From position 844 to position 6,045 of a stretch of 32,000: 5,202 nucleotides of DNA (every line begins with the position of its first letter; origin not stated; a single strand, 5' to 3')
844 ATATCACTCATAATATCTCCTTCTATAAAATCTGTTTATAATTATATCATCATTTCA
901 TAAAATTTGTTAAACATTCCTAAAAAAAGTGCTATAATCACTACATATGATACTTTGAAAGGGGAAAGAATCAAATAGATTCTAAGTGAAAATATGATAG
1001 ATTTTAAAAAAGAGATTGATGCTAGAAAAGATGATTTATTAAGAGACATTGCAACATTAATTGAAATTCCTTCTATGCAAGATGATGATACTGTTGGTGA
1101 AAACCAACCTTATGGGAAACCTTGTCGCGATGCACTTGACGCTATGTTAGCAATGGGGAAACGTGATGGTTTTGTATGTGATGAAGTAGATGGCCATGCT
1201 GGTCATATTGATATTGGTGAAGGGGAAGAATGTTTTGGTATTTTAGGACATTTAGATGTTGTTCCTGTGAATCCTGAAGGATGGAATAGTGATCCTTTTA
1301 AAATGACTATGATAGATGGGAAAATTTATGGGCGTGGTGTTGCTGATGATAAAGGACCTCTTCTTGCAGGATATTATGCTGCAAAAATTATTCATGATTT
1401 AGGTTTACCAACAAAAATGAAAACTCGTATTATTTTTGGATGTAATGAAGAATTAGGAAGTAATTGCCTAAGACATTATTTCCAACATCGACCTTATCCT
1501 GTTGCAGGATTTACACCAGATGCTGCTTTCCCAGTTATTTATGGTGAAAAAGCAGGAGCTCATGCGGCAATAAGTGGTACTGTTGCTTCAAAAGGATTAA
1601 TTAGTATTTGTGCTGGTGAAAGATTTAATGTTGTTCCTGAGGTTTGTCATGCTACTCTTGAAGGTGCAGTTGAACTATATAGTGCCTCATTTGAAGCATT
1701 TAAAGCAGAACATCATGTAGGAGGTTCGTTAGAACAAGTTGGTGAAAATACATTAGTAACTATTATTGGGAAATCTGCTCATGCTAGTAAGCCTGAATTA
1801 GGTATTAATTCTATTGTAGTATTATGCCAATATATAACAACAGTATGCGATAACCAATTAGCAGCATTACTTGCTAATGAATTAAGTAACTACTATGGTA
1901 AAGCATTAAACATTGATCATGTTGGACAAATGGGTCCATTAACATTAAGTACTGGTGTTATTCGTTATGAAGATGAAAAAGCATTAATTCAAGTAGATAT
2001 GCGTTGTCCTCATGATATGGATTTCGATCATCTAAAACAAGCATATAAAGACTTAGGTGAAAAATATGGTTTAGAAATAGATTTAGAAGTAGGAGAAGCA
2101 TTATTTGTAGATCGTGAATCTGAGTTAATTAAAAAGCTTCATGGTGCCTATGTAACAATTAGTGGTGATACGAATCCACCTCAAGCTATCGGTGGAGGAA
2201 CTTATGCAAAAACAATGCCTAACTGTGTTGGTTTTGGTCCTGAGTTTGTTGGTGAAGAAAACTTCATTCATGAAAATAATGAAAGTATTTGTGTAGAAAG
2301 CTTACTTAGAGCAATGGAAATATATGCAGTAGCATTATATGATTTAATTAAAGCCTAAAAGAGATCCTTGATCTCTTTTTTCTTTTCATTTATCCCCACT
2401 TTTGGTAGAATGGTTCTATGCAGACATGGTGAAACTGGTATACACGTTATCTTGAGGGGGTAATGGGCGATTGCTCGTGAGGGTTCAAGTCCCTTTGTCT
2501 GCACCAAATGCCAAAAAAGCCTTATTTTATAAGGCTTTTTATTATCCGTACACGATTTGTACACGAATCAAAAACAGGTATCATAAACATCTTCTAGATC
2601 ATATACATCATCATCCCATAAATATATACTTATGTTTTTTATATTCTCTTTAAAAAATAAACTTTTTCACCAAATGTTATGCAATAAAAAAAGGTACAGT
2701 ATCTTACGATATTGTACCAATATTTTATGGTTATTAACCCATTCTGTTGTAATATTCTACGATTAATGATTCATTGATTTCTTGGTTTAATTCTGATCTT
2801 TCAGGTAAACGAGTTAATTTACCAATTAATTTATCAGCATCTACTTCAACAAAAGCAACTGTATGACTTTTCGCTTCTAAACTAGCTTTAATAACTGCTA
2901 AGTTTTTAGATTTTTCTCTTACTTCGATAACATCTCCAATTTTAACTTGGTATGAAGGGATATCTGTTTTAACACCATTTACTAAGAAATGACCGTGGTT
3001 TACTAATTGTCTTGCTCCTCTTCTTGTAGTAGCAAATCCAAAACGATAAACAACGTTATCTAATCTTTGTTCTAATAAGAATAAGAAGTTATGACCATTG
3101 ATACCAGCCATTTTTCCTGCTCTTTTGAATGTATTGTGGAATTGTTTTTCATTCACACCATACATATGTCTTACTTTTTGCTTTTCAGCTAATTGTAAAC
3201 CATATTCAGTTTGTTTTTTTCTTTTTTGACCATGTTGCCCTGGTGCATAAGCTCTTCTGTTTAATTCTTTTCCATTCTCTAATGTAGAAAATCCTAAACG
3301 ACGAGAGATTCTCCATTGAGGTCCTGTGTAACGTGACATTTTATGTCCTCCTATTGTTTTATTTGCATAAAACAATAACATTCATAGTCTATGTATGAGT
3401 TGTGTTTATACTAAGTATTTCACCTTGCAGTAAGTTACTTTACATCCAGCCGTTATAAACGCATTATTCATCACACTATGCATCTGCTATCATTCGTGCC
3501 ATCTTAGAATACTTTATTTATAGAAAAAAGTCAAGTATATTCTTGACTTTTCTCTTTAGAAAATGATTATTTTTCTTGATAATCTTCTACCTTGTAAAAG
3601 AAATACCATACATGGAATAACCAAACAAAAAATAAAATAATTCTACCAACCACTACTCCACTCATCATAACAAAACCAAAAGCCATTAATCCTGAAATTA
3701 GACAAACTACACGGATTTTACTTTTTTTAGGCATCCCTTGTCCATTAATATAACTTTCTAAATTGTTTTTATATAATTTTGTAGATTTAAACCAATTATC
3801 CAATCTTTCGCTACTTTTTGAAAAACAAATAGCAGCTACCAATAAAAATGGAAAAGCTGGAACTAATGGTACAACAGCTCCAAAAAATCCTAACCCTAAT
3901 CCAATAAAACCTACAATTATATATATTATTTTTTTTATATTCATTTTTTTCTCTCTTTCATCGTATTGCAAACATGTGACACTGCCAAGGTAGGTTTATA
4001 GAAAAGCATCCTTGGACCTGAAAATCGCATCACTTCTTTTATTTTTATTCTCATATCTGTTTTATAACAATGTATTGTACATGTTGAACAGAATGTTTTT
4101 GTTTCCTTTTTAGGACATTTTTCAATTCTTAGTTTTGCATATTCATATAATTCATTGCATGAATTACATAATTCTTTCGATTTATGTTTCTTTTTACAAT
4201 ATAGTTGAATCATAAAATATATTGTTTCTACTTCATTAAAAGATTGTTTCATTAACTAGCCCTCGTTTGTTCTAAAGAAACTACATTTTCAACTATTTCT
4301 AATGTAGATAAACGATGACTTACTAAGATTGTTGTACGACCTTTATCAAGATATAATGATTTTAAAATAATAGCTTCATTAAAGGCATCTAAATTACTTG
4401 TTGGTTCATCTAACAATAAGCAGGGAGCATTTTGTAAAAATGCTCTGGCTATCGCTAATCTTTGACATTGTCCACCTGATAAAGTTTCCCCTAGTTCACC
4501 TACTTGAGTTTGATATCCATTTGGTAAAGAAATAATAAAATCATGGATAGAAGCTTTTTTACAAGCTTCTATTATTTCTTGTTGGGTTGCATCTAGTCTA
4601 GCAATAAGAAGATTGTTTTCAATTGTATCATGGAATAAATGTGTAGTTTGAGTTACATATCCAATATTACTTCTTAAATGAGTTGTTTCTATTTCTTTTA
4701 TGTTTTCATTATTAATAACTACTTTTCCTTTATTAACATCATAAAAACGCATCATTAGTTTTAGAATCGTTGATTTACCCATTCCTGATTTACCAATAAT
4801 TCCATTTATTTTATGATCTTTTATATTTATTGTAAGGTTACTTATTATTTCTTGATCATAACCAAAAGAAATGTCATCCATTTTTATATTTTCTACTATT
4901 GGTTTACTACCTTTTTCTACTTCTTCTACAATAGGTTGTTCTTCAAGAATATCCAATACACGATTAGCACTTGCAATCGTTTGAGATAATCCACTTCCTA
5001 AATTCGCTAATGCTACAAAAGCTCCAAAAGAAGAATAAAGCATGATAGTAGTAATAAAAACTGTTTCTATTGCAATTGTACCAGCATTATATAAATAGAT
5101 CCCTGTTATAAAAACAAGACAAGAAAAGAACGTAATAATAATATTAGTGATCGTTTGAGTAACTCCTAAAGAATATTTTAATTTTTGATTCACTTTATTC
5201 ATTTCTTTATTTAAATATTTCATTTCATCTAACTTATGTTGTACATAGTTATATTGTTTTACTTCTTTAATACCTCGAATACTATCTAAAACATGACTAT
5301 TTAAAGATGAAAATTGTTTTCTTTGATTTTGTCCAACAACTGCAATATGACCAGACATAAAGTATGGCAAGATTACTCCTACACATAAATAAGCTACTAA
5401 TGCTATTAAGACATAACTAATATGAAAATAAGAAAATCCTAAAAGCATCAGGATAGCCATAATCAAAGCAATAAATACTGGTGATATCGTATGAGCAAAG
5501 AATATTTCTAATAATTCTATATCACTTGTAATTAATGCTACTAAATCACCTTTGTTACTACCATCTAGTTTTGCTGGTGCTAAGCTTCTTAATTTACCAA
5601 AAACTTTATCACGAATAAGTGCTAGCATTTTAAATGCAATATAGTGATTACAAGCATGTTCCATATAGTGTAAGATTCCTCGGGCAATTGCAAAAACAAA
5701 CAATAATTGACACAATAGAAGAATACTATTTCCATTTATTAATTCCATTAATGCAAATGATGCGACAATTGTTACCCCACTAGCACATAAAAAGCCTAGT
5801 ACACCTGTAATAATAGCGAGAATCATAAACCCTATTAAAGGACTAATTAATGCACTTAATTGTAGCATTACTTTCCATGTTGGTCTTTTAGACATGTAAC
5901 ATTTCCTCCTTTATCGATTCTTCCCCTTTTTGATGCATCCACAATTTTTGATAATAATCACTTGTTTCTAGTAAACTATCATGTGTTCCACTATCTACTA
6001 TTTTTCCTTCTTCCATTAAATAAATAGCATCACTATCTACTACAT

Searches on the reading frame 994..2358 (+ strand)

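Call 20: search_protein_families(library=pfam, proteins=[window:994-2358:+], max_evalue=0.0001)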
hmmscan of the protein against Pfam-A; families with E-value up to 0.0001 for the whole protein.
window:994-2358:+ (454 aa): 2 families
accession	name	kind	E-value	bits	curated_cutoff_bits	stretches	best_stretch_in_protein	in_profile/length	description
PF01546.33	Peptidase_M20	-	1.1e-26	94.5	24.6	1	83-448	2-204/206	Peptidase family M20/M25/M40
PF07687.19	M20_dimer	-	6e-05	23.4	21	0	255-311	11-49/107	Peptidase dimerisation domain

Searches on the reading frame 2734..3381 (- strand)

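Call 20: search_protein_families(library=pfam, proteins=[window:2734-3381:-], max_evalue=0.0001)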
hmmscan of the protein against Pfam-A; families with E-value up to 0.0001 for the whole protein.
window:2734-3381:- (215 aa): 2 families
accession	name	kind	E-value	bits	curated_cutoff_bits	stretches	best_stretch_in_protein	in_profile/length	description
PF00163.24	Ribosomal_S4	-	1.5e-28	99.8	23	1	17-104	1-95/95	Ribosomal protein S4/S9 N-terminal domain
PF01479.30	S4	-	1.8e-18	66.4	22.8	1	105-152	1-48/48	S4 domain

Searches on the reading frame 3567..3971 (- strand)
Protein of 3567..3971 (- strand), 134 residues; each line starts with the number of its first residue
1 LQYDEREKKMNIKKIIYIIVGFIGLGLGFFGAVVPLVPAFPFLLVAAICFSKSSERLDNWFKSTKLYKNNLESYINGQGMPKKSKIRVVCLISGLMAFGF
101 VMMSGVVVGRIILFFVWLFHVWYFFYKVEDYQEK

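Call 20: search_protein_families(library=pfam, proteins=[window:3567-3971:-], max_evalue=0.0001)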
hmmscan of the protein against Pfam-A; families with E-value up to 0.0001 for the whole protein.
window:3567-3971:- (134 aa): 1 family
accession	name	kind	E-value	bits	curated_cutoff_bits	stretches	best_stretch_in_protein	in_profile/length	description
PF04304.18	DUF454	-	1.2e-32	112.7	35.1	1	14-125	1-111/115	Protein of unknown function (DUF454)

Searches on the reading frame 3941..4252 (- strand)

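Call 20: search_protein_families(library=pfam, proteins=[window:3941-4252:-], max_evalue=0.0001)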
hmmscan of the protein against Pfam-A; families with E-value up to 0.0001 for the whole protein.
window:3941-4252:- (103 aa): 1 family
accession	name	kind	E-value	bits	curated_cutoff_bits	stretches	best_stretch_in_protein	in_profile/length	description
PF11756.13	YgbA_NO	-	4e-38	130.5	25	1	6-102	5-102/106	Nitrous oxide-stimulated promoter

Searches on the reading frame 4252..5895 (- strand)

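Call 20: search_protein_families(library=pfam, proteins=[window:4252-5895:-], max_evalue=0.0001)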
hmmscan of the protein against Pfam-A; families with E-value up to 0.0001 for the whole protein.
window:4252-5895:- (547 aa): 3 families
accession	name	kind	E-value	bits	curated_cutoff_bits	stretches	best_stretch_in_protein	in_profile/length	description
PF00005.33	ABC_tran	-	3.9e-31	108.9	25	1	352-500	2-137/137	ABC transporter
PF00664.28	ABC_membrane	-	3.9e-20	73.1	28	1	21-285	2-268/274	ABC transporter transmembrane region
PF02463.25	SMC_N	-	2.5e-05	24.3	40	0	361-544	24-214/220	RecF/RecN/SMC N terminal domain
